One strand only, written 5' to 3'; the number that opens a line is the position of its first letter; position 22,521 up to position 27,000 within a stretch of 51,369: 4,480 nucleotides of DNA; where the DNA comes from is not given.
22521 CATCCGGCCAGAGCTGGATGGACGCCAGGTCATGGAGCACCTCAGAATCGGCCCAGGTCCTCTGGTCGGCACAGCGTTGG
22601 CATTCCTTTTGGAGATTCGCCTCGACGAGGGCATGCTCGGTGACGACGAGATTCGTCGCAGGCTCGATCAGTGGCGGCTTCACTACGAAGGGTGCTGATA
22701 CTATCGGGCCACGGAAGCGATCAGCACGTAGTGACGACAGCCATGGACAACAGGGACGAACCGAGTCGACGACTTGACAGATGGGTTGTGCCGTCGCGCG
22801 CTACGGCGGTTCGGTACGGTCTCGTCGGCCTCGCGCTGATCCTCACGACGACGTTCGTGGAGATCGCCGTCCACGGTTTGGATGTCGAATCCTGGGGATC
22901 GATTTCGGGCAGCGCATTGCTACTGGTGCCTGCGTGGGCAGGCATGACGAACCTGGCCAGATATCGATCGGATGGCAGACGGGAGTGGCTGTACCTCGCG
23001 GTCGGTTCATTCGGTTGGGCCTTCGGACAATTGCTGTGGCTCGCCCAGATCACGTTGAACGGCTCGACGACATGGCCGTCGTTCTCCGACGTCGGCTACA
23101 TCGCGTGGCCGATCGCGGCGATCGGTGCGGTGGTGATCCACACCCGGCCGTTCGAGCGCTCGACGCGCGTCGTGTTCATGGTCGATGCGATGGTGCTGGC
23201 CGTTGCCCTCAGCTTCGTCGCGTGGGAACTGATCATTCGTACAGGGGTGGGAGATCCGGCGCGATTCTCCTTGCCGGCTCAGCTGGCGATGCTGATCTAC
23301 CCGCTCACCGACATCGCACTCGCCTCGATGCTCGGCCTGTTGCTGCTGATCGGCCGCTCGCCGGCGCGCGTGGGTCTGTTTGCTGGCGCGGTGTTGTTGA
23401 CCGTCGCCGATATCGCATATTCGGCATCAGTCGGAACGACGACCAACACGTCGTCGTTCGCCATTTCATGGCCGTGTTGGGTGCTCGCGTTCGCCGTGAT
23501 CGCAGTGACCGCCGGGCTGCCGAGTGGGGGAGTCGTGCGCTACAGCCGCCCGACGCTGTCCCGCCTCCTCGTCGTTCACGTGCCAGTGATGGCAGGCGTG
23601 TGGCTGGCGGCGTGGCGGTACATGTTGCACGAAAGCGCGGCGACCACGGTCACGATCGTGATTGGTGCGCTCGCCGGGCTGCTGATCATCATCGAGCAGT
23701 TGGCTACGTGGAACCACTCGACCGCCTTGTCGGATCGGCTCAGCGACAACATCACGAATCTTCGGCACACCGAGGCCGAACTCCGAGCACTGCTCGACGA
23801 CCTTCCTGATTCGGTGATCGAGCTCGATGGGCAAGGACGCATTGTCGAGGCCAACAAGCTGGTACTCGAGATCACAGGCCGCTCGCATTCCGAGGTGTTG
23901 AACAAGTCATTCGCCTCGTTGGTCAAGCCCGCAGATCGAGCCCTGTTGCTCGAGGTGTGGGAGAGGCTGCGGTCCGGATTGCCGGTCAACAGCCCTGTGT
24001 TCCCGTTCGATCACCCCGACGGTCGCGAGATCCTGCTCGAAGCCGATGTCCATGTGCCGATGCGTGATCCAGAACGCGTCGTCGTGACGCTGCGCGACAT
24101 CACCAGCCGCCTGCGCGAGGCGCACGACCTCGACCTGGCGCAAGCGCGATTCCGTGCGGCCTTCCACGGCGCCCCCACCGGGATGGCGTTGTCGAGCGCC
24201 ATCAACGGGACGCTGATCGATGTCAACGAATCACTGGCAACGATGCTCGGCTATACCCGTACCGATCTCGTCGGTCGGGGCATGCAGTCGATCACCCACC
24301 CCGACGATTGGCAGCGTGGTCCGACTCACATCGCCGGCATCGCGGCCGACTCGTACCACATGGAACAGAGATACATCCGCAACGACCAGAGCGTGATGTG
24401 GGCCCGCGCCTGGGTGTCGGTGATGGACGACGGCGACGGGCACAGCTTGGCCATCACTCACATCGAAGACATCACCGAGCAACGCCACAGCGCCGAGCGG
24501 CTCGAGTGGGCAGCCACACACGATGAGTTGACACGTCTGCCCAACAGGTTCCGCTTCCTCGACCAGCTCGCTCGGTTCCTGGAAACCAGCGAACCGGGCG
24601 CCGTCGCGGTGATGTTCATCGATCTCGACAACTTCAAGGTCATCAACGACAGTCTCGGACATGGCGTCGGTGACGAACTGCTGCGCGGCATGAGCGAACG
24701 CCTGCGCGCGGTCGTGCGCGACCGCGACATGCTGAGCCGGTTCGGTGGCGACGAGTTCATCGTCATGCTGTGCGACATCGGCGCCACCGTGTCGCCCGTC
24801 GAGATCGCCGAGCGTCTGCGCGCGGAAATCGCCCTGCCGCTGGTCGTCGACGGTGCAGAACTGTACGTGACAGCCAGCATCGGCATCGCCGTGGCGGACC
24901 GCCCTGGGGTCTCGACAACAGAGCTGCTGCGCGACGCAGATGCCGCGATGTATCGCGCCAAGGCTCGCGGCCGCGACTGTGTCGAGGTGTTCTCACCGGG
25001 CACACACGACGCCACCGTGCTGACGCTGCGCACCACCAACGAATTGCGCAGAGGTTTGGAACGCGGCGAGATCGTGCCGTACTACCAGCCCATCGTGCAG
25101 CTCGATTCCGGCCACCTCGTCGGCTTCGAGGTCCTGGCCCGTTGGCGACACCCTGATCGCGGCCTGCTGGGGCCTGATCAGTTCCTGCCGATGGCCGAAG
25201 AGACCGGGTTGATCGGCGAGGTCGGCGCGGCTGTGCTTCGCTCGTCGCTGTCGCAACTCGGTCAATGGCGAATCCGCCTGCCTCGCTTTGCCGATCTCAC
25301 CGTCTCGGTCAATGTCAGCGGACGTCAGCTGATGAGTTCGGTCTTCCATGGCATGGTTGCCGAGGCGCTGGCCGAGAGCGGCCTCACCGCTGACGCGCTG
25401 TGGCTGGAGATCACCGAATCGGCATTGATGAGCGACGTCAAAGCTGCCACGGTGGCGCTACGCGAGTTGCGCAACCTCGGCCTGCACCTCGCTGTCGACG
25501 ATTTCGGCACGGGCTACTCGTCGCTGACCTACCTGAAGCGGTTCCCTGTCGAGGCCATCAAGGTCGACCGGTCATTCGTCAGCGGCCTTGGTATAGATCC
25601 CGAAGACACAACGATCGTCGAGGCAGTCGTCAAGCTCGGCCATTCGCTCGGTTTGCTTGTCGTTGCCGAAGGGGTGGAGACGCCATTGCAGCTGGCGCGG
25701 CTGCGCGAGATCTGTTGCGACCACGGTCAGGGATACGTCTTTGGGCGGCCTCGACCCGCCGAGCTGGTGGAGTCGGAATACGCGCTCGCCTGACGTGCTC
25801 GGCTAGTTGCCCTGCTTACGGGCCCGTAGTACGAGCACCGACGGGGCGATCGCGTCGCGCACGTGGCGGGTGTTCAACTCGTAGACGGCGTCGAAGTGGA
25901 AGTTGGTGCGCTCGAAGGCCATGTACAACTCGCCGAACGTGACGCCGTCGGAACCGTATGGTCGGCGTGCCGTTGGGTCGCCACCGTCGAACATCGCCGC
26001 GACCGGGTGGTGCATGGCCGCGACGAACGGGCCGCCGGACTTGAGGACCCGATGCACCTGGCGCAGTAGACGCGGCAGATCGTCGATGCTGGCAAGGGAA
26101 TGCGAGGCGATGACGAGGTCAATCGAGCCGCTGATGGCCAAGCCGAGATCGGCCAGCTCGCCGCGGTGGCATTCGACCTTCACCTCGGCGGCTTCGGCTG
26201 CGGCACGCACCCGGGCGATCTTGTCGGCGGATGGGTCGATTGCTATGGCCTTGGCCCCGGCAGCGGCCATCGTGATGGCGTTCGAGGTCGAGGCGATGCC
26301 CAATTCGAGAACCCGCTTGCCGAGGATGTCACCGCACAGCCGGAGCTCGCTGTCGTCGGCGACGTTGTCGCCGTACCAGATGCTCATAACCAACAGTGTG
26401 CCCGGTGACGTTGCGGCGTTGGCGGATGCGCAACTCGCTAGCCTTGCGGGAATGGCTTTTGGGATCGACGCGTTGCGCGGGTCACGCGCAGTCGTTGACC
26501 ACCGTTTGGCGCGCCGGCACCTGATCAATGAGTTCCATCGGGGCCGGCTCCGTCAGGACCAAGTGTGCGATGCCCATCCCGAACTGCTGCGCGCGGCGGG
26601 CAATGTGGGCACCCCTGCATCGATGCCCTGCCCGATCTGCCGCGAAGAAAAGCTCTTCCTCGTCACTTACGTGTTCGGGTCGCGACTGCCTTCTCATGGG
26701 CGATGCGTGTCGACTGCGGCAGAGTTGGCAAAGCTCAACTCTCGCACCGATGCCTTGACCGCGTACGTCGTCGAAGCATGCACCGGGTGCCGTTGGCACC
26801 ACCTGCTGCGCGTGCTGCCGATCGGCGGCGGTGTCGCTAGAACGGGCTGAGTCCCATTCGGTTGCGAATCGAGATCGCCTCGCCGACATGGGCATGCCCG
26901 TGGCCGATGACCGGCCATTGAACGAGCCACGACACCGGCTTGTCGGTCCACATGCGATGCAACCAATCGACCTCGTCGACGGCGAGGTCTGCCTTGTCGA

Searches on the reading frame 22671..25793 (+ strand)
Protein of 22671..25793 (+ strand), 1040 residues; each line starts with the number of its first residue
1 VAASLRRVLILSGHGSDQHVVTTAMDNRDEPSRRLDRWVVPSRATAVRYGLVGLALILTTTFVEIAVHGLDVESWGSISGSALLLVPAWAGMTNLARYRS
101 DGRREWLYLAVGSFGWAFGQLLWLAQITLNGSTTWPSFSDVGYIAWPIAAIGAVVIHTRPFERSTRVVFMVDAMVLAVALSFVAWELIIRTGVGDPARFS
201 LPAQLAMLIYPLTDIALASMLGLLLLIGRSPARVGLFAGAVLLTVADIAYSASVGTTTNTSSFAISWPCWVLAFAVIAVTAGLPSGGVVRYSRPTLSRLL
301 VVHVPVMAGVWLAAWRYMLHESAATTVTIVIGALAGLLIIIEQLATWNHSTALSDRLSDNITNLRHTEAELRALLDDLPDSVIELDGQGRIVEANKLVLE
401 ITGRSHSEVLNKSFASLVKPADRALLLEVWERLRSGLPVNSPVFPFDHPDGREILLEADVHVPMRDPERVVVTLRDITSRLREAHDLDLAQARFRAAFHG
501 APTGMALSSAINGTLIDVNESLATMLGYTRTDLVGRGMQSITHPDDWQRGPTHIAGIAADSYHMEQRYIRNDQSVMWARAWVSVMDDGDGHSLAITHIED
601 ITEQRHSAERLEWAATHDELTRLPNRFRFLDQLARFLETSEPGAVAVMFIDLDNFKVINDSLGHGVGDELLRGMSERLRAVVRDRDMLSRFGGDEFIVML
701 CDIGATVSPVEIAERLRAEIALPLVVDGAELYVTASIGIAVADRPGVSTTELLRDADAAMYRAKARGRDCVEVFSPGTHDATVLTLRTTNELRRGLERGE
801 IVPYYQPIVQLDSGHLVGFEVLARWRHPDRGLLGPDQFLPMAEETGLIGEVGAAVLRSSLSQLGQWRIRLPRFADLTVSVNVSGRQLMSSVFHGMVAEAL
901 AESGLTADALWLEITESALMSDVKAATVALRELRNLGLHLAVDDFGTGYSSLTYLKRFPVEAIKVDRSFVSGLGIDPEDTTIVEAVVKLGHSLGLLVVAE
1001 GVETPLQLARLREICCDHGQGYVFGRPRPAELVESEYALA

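Call 23: search_protein_families(library=pfam, proteins=[window:22671-25793:+], max_evalue=0.0001)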
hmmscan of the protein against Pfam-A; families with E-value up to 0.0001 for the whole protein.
window:22671-25793:+ (1040 aa): 7 families
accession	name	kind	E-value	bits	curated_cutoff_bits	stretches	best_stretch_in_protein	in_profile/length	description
PF00563.25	EAL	-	7.6e-75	251.7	31.3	1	790-1027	2-236/236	EAL domain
PF00990.26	GGDEF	-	8e-44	149.7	23.8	1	615-769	1-160/161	Diguanylate cyclase, GGDEF domain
PF00989.32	PAS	-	1.3e-19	70.7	22.6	1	370-477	2-113/113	PAS fold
PF13426.13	PAS_9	-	1.1e-18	67.8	27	2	503-603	2-103/103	PAS domain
PF08447.18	PAS_3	-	4.4e-16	59.4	25.6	1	516-593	2-83/89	PAS fold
PF08448.16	PAS_4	-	2.4e-14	54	23.1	1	375-480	1-108/110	PAS fold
PF13188.13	PAS_8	-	2.4e-14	53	21.8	1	492-545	1-51/65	PAS domain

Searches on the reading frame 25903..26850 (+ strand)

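Call 46: search_protein_families(library=pfam, proteins=[window:25903-26850:+], max_evalue=0.0001)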
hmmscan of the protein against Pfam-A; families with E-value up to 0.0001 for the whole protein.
window:25903-26850:+ (315 aa): 1 family
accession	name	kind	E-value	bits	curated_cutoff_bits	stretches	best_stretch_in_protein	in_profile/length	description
PF17249.8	DUF5318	-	5.8e-31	107.4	31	1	192-308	2-118/131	Family of unknown function (DUF5318)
